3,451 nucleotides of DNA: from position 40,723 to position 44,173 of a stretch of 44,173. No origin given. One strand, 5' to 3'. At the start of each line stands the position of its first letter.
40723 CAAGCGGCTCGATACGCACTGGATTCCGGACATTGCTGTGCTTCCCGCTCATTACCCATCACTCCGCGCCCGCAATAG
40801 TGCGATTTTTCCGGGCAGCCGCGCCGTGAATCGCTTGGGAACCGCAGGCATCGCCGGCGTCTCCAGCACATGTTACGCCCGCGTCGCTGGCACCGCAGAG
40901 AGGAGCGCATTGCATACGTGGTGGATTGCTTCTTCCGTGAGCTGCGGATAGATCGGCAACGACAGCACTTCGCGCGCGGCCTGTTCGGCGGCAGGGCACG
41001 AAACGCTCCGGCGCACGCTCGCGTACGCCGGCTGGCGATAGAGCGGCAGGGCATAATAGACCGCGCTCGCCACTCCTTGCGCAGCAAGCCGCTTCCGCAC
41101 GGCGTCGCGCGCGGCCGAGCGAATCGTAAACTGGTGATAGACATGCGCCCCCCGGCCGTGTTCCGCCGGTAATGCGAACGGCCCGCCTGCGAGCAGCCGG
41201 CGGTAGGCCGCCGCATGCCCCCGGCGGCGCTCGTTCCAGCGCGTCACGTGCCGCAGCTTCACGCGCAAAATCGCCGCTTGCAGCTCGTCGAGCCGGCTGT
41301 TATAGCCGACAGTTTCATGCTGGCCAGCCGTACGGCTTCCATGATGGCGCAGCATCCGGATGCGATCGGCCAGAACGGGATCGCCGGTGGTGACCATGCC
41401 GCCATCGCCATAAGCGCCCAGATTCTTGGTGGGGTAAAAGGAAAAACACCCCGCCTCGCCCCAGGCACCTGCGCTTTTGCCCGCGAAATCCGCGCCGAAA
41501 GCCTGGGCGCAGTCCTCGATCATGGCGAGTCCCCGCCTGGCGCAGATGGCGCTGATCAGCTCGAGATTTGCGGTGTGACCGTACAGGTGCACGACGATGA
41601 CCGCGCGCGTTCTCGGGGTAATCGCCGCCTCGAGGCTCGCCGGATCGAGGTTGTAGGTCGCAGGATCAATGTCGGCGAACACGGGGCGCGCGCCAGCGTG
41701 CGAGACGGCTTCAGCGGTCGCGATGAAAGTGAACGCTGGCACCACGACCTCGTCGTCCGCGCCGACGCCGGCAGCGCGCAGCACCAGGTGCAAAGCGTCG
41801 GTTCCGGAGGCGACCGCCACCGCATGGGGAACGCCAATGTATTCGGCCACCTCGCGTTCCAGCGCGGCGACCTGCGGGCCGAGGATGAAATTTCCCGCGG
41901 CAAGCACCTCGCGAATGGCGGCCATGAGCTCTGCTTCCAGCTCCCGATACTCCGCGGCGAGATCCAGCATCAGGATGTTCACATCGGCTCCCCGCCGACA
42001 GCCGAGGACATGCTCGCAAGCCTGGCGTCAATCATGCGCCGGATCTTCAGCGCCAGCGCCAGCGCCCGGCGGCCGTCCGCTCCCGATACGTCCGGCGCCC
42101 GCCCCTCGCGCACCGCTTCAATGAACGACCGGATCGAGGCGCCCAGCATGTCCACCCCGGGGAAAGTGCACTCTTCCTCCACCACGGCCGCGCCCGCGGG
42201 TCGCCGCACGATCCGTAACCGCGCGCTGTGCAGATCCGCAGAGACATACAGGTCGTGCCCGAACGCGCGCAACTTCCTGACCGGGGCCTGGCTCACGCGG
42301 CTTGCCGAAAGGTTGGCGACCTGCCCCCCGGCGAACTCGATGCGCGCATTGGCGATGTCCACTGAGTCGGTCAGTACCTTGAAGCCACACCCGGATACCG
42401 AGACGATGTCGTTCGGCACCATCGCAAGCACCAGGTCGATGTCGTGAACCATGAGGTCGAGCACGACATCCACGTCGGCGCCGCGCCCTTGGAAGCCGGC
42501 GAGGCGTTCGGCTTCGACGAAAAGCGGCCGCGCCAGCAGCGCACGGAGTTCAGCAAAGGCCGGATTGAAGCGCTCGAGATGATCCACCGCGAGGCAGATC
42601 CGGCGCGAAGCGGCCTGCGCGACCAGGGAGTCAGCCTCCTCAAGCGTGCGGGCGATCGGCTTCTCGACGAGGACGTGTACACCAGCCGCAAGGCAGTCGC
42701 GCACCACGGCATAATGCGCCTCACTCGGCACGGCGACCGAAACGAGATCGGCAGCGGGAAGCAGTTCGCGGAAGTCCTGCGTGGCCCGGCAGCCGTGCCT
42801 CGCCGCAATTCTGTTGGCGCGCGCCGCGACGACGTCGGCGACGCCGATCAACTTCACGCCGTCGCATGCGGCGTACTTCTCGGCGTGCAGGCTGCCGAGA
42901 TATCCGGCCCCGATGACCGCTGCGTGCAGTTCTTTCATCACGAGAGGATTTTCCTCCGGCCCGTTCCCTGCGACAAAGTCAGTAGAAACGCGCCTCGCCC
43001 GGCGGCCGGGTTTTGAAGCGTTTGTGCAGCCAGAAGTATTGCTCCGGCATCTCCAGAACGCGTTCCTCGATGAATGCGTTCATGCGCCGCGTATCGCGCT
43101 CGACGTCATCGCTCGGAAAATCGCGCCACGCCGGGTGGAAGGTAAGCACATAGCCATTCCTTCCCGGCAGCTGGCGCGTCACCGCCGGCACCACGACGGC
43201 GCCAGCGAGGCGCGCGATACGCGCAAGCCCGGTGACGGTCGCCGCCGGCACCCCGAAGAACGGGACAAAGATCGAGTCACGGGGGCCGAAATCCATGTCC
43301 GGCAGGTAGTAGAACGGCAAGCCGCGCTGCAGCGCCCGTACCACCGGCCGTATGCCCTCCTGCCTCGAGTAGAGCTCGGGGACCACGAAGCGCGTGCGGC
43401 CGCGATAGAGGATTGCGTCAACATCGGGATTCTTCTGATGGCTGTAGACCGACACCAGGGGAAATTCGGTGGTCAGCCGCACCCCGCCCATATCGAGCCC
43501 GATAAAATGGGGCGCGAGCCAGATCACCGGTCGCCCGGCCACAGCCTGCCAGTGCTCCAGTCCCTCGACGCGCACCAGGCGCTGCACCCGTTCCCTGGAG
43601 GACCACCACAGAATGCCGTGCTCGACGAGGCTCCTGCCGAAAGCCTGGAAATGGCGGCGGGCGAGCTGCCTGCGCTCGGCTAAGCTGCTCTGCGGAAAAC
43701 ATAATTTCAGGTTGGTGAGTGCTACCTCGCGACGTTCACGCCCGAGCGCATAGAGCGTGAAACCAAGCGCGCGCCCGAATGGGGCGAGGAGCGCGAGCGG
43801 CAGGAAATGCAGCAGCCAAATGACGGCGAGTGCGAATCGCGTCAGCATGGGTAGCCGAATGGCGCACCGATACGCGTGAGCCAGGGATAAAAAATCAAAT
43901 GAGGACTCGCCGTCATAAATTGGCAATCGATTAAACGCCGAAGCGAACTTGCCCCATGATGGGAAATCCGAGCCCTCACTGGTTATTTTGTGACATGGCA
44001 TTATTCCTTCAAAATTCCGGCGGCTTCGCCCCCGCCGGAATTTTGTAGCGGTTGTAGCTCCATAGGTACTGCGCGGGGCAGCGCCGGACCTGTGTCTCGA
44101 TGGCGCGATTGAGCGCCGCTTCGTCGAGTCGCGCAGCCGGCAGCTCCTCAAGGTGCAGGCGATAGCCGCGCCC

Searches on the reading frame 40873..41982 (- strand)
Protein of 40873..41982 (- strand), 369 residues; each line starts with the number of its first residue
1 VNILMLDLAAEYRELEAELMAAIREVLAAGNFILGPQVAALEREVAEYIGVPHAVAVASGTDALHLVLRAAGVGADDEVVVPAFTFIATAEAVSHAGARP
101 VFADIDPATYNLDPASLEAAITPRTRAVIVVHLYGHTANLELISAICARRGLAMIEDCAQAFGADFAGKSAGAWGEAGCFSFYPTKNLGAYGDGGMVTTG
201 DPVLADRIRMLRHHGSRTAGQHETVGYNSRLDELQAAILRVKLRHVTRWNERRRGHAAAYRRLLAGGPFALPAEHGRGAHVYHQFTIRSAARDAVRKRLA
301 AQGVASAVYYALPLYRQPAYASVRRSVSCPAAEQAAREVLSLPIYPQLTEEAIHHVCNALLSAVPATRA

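Call 65: search_protein_families(library=pfam, proteins=[window:40873-41982:-], max_evalue=0.00001)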
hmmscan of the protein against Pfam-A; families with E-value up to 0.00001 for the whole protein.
window:40873-41982:- (369 aa): 3 families
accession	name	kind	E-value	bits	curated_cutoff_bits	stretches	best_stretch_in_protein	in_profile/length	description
PF01041.23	DegT_DnrJ_EryC1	-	1e-125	420.1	19.8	1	15-360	3-359/360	DegT/DnrJ/EryC1/StrS aminotransferase family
PF00155.27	Aminotran_1_2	-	1.6e-08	34.6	19.7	1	33-131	37-153/361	Aminotransferase class I and II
PF01212.27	Beta_elim_lyase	-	6.3e-07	29.4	27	1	36-167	32-178/288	Beta-eliminating lyase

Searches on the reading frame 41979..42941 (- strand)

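Call 65: search_protein_families(library=pfam, proteins=[window:41979-42941:-], max_evalue=0.00001)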
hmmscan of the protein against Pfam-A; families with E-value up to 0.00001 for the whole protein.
window:41979-42941:- (320 aa): 2 families
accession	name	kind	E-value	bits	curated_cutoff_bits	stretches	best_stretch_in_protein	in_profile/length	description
PF01408.29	GFO_IDH_MocA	-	3e-26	92.9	24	1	6-121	2-120/120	Oxidoreductase family, NAD-binding Rossmann fold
PF22725.1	GFO_IDH_MocA_C3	-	2.2e-07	31.4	27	1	159-228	45-118/124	GFO/IDH/MocA C-terminal domain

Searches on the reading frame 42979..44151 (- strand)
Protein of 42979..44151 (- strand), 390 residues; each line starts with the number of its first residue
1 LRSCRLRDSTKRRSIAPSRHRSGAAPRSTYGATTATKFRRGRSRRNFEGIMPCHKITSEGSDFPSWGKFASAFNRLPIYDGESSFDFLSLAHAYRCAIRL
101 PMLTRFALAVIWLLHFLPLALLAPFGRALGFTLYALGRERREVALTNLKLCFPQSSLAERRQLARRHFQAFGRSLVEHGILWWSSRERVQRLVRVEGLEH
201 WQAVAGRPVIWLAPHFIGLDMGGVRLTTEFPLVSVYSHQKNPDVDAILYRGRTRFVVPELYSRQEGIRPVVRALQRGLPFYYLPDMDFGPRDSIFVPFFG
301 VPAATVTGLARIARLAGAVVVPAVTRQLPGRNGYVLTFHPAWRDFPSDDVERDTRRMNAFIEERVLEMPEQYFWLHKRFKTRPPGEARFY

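Call 65: search_protein_families(library=pfam, proteins=[window:42979-44151:-], max_evalue=0.00001)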
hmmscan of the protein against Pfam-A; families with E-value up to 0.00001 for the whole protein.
window:42979-44151:- (390 aa): 1 family
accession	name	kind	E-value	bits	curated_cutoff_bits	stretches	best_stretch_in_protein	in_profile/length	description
PF03279.18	Lip_A_acyltrans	-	3.9e-66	223.7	22.3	1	106-381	18-295/295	Bacterial lipid A biosynthesis acyltransferase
